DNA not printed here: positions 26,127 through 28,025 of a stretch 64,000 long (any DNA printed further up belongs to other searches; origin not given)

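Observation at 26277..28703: PspA, FHA-GAF cyclase and Cache/HD-GYP operon, plus a paralogous FHA-GAF histidine kinase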

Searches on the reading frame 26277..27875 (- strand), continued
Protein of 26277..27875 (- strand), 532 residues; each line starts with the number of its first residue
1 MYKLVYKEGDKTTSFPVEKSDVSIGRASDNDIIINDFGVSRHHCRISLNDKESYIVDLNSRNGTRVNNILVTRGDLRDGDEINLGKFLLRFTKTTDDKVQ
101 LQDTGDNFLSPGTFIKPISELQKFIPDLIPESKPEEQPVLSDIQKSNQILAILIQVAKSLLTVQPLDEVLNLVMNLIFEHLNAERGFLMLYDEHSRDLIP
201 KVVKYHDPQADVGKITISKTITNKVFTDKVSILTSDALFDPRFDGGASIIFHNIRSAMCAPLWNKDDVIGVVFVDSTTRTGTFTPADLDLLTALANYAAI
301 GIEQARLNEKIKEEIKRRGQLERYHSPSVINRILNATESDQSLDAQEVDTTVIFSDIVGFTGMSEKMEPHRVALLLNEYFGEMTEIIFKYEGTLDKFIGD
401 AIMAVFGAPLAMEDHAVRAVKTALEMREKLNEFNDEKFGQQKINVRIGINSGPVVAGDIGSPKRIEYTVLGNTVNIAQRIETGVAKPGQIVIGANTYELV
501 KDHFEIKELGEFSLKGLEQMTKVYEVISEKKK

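Call 15: find_encoding_contigs(protein=P0081, flank=10000, max_places=2)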
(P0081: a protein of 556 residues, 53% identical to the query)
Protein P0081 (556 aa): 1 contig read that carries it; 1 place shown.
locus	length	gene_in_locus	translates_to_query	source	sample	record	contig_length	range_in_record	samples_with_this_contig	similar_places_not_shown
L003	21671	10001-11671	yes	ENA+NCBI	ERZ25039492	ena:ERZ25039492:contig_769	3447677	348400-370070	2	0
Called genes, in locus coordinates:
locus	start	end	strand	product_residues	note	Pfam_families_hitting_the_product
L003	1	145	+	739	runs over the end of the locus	PF19312:NtrY_N, PF17203:sCache_3_2, PF00672:HAMP, PF00989:PAS, PF08448:PAS_4, PF00512:HisKA, PF02518:HATPase_c, PF13581:HATPase_c_2 (weak)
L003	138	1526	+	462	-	PF00072:Response_reg, PF00158:Sigma54_activat, PF14532:Sigma54_activ_2, PF00004:AAA, PF07726:AAA_3 (weak), PF07728:AAA_5 (weak), PF25601:AAA_lid_14, PF02954:HTH_8 (weak)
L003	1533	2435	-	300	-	PF07837:FTCD_N, PF02971:FTCD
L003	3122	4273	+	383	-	PF06271:RDD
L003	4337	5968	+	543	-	PF05833:NFACT_N, PF05670:NFACT-R_1 (weak), PF18297:NFACT-R_2 (weak)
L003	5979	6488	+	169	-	PF04608:PgpA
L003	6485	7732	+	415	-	PF00994:MoCF_biosynth, PF18146:CinA_KH, PF02464:CinA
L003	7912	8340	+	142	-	PF02834:LigT_PEase (weak), PF13563:2_5_RNA_ligase2, PF02834:LigT_PEase (weak)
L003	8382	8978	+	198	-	PF02660:G3P_acyltransf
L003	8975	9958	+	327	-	PF01210:NAD_Gly3P_dh_N, PF02558:ApbA, PF07479:NAD_Gly3P_dh_C, PF20618:GPD_NAD_C_bact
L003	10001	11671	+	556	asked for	PF16697:Yop-YscD_cpl, PF00498:FHA, PF01590:GAF, PF13185:GAF_2, PF13492:GAF_3, PF00211:Guanylate_cyc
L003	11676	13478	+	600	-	PF02743:dCache_1, PF00672:HAMP, PF13487:HD_5, PF01966:HD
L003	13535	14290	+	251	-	PF13432:TPR_16, PF13429:TPR_15 (weak), PF23914:TPR_CcmH_CycH (weak), PF00515:TPR_1, PF07719:TPR_2 (weak), PF14559:TPR_19, PF13432:TPR_16, PF14559:TPR_19, +14 more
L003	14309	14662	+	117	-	-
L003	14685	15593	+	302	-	PF02881:SRP54_N (weak), PF06414:Zeta_toxin (faint), PF13604:AAA_30 (weak), PF00448:SRP54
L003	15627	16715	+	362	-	PF00383:dCMP_cyt_deam_1, PF14437:MafB19-deam (weak), PF01872:RibD_C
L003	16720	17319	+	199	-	PF00677:Lum_binding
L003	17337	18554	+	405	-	PF00926:DHBP_synthase, PF00925:GTP_cyclohydro2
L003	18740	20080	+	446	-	PF02881:SRP54_N, PF06414:Zeta_toxin (weak), PF00448:SRP54, PF01656:CbiA (weak), PF13401:AAA_22 (weak), PF13671:AAA_33 (faint), PF02978:SRP_SPB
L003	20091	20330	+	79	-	PF00886:Ribosomal_S16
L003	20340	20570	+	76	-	PF13083:KH_KhpA-B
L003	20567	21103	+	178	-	PF01782:RimM, PF05239:PRC (weak), PF24986:PRC_RimM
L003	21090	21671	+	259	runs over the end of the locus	PF01746:tRNA_m1G_MT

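Call 22: find_encoding_contigs(protein=P0001, flank=10000, max_places=3)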
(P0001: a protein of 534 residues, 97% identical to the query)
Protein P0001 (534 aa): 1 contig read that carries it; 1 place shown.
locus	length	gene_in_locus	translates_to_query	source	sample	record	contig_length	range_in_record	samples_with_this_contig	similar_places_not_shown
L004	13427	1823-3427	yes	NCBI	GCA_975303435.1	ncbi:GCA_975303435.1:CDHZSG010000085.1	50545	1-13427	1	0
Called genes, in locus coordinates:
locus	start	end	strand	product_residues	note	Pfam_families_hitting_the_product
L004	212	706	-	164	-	PF00355:Rieske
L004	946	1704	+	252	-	PF04012:PspA_IM30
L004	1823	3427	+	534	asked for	PF16697:Yop-YscD_cpl, PF00498:FHA, PF01590:GAF, PF13185:GAF_2, PF13492:GAF_3, PF00211:Guanylate_cyc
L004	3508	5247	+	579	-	PF02743:dCache_1, PF00672:HAMP, PF01966:HD, PF13487:HD_5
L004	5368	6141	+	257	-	PF24575:TPR_Slam (faint), PF13428:TPR_14 (faint), PF07719:TPR_2 (faint), PF13174:TPR_6 (faint), PF13414:TPR_11 (faint), PF13432:TPR_16 (weak), PF21033:RMD1-3 (faint), PF23914:TPR_CcmH_CycH (faint), +6 more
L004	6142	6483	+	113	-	-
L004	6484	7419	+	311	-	PF13401:AAA_22 (faint), PF13207:AAA_17 (faint), PF02881:SRP54_N, PF13604:AAA_30 (weak), PF00448:SRP54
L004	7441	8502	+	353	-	PF00383:dCMP_cyt_deam_1, PF14437:MafB19-deam, PF01872:RibD_C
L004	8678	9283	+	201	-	PF00677:Lum_binding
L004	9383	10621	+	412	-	PF00926:DHBP_synthase, PF00925:GTP_cyclohydro2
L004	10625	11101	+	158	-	PF00027:cNMP_binding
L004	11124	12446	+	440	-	PF02881:SRP54_N, PF00448:SRP54, PF02978:SRP_SPB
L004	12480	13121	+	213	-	PF00702:Hydrolase, PF08282:Hydrolase_3 (faint), PF12710:HAD, PF13344:Hydrolase_6 (faint), PF13419:HAD_2, PF13242:Hydrolase_like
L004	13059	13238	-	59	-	-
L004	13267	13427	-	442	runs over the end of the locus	PF19425:Csd3_N2, PF01551:Peptidase_M23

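Call 26: find_related_loci(query=A2, collection=genome_contigs, flank=10000)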
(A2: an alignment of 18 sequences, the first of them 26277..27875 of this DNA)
Query A2 (532 aa) in genome_contigs; peptide patterns used: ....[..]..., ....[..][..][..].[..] (x = any residue, [..] = any of these).
600 stretches matched a pattern (row limit reached: there are more); 596 encode a relative of the query (tblastn E <= 1e-3); the best 80 are kept; 80 distinct loci.
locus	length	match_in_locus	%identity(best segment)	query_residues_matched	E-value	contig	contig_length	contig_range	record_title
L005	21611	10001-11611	53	1-528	0e+0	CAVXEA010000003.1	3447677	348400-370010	MAG: uncultured Acidobacteriota bacterium isolate MFD02242.bin.2.16 genome assembly, contig: contig_769, whole genome sh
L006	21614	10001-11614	51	1-528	5e-176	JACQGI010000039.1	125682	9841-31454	MAG: Acidobacteria bacterium isolate NC_groundwater_1069_Ag_S2p5_71_226 S_2p5_S6_coassembly_k141_4594440, whole genome s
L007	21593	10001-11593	49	1-532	6e-171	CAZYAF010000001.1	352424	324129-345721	MAG TPA_asm: uncultured Acidobacteriota bacterium isolate SRP068000_co3_527 genome assembly, contig: NODE_3_length_35242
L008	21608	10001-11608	49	1-527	1e-169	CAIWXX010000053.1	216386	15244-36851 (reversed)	MAG: uncultured Acidobacteria bacterium isolate AlinenSediments_bin-3382 genome assembly, contig: bin-3382:053/183, whol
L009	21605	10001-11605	48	2-530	5e-164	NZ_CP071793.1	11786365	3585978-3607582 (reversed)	Sulfidibacter corallicola strain M133 chromosome, complete genome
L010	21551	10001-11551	45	1-530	4e-148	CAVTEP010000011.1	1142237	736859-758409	MAG: Candidatus Sulfomarinibacteraceae bacterium isolate MFD09779.bin.1.340 genome assembly, contig: contig_6898, whole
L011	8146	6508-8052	46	1-527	1e-140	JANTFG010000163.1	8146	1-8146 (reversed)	MAG: Thermoanaerobaculales bacterium isolate bin100100 c_000000010291, whole genome shotgun sequence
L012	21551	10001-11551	44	1-530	6e-139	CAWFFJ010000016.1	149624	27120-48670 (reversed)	MAG: uncultured Acidobacteriota bacterium isolate MFD02416.bin.3.238 genome assembly, contig: contig_14021, whole genome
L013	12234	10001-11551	44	19-532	4e-136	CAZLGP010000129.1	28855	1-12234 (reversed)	MAG TPA_asm: uncultured Thermoanaerobaculia bacterium isolate binchicken_co31_43 genome assembly, contig: k141_2236964,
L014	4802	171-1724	44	1-529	1e-137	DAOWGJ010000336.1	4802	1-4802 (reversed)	MAG TPA_asm: Holophagae bacterium isolate CSMAG_1988 CSMAG_1988_k141_1092536_length_4802_cov_13.0000, whole genome shotg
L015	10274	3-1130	57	148-530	1e-135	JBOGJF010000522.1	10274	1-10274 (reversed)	MAG: Vicinamibacteria bacterium isolate M3-S_concoct.bin.117_sub k127_2202417, whole genome shotgun sequence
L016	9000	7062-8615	44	1-529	3e-135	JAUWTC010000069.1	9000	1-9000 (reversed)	MAG: Holophagae bacterium isolate CSMAG_2570 CSMAG_2570_k127_1870124_length_9000_cov_335.9041, whole genome shotgun sequ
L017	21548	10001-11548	44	19-528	6e-133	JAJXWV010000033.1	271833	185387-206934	MAG: Acidobacteria bacterium isolate BP6.bin107 NODE_35_length_271833_cov_2.551482, whole genome shotgun sequence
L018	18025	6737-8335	45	1-530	3e-132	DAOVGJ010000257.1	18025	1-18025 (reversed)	MAG TPA_asm: Pseudomonadota bacterium isolate CSMAG_1132 CSMAG_1132_k141_5321046_length_18025_cov_9.9993, whole genome s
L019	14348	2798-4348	43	19-530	9e-132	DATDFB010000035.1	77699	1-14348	MAG TPA_asm: Thermoanaerobaculia bacterium isolate SMAG_U215 k141_640252, whole genome shotgun sequence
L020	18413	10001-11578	42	3-532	1e-127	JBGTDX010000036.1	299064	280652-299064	MAG: Thermoanaerobaculia bacterium isolate JTS-RE153 k141_9992736, whole genome shotgun sequence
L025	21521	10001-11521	41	23-529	6e-122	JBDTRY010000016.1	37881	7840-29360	MAG: Acidobacteriota bacterium isolate cluster3_bin.258 NODE_2917_length_37881_cov_12.484561, whole genome shotgun seque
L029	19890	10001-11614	39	1-527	2e-117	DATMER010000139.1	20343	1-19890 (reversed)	MAG TPA_asm: Thermoanaerobaculia bacterium isolate SMAG_U13441 k141_2675070, whole genome shotgun sequence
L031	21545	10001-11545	45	19-531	2e-135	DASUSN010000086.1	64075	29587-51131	MAG TPA_asm: Thermoanaerobaculia bacterium isolate SMAG_U1737 k141_561457, whole genome shotgun sequence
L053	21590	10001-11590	38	1-526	1e-109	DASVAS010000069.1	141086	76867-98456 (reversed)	MAG TPA_asm: Thermoanaerobaculia bacterium isolate SMAG_U1959 k141_1060252, whole genome shotgun sequence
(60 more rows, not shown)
